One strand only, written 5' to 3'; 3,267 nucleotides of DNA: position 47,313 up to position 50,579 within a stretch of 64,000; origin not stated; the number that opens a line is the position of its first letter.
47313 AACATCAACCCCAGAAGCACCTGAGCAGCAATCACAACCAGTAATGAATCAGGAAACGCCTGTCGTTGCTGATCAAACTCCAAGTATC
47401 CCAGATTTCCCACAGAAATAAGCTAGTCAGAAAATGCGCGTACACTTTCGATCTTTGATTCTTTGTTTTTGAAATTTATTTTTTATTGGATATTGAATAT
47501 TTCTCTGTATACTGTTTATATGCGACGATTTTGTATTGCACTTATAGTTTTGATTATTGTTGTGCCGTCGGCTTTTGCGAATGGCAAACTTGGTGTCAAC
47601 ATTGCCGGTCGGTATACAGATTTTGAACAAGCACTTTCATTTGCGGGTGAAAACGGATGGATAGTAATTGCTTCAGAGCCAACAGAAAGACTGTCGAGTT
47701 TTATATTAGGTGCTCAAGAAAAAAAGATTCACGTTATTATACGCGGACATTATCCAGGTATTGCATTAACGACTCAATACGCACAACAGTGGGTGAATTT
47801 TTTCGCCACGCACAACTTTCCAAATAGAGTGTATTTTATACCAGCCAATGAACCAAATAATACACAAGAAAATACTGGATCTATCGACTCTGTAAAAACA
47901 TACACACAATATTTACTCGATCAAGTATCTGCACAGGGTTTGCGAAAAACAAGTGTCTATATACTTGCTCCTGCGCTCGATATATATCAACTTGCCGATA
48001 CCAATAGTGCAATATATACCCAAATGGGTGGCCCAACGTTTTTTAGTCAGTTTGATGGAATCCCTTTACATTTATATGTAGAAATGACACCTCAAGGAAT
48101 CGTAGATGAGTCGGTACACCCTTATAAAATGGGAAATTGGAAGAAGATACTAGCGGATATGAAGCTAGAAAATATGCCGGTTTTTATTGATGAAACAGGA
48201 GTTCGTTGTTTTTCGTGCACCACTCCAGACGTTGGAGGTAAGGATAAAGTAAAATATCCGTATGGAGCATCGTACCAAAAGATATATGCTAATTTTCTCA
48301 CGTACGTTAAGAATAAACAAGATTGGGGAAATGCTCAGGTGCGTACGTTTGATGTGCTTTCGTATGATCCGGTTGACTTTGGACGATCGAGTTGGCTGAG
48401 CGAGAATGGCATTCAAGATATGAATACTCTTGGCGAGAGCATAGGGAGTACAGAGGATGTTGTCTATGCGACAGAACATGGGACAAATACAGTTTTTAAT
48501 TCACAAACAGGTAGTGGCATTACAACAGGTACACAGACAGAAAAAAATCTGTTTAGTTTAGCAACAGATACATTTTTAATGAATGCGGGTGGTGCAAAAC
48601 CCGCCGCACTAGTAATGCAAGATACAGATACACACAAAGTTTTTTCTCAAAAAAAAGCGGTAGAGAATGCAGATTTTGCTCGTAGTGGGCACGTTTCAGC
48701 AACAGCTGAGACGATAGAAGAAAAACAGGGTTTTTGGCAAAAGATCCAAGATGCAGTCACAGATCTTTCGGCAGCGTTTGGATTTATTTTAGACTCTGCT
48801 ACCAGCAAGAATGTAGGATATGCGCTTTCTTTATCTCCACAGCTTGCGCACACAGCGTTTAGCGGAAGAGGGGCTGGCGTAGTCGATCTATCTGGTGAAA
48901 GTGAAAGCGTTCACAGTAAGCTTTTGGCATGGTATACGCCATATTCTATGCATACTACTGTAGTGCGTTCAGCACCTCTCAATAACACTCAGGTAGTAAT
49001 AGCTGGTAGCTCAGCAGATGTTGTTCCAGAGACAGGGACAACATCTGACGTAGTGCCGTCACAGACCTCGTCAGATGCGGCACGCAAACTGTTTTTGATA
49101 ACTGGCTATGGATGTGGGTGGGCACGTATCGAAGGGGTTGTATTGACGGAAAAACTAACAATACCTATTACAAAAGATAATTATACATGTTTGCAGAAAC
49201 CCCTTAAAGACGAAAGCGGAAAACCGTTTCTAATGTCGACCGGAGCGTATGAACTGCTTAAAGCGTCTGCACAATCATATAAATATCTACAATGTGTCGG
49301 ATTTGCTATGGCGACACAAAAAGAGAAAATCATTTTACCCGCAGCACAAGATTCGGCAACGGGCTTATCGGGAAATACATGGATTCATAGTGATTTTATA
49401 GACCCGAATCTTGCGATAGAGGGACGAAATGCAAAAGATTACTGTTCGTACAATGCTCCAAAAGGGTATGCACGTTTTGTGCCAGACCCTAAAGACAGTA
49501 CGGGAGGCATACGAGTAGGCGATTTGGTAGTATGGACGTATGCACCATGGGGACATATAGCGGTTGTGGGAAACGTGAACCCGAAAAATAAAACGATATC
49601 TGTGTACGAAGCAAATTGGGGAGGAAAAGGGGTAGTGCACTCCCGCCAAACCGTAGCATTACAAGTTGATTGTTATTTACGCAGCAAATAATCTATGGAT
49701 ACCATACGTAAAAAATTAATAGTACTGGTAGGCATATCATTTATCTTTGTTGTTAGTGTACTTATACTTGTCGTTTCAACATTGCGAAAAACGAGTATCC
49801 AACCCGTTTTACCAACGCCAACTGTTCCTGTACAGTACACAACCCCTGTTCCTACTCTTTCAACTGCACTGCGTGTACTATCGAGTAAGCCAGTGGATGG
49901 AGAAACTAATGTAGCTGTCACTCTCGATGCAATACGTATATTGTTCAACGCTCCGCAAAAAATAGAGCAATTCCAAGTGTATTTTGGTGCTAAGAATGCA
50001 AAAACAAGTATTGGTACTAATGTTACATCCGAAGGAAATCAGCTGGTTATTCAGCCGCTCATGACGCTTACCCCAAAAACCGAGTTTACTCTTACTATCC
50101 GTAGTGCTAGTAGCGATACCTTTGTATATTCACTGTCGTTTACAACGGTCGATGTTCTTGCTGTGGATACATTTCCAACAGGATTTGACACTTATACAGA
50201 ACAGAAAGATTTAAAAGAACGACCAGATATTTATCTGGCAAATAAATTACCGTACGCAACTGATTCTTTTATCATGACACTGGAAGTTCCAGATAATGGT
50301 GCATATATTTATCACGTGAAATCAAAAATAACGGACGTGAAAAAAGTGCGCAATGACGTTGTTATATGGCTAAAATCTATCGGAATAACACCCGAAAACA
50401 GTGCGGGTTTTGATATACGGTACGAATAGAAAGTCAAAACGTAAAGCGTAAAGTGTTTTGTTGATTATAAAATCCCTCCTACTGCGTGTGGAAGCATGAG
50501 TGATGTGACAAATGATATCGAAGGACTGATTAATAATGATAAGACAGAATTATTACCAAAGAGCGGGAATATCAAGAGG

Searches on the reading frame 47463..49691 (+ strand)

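Call 9: search_protein_families(library=pfam, proteins=[window:47463-49691:+], max_evalue=0.01)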
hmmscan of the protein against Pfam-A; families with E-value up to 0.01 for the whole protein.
window:47463-49691:+ (742 aa): 2 families
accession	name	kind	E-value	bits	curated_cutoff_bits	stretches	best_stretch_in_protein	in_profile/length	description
PF05257.22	CHAP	-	1.7e-08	35.2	26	1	603-718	3-81/81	CHAP domain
PF00150.24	Cellulase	-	0.00022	21.3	23.5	1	71-248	58-239/272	Cellulase (glycosyl hydrolase family 5)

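Call 89: search_protein_families(library=ncbifam, proteins=[window:47463-49691:+], max_evalue=0.01)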
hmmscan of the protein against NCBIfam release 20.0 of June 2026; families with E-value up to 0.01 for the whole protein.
window:47463-49691:+ (742 aa): 1 family
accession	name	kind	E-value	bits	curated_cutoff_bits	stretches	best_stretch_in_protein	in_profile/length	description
NF046104.1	PptglHdxlasePcsB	equivalog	0.00034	19.9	450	1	684-725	340-380/400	peptidoglycan hydrolase PcsB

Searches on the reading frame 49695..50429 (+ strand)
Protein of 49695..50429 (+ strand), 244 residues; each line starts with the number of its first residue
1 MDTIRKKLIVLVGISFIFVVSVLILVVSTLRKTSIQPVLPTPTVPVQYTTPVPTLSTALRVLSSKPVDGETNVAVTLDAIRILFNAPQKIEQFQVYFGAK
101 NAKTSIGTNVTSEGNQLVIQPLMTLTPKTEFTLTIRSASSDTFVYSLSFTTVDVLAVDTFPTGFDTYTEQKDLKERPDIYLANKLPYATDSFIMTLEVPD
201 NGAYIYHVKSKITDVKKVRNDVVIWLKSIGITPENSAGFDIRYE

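Call 3: search_protein_families(library=pfam, proteins=[window:49695-50429:+], max_evalue=1)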
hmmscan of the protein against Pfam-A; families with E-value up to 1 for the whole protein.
window:49695-50429:+ (244 aa): 4 families
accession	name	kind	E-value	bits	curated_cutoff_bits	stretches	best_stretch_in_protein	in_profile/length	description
PF13205.12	Big_5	-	7e-09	36.8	23.6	1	57-151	3-105/105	Bacterial Ig-like domain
PF16492.10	Cadherin_C_2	-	0.034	15.3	31.5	1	9-41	8-40/85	Cadherin cytoplasmic C-terminal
PF15415.12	Mfa_like_2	-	0.066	12.7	20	1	100-154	133-187/303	Fimbrillin-like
PF23524.2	MGAT4A_C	-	0.068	13.9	42.9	0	133-220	49-115/129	MGAT4 C-terminal domain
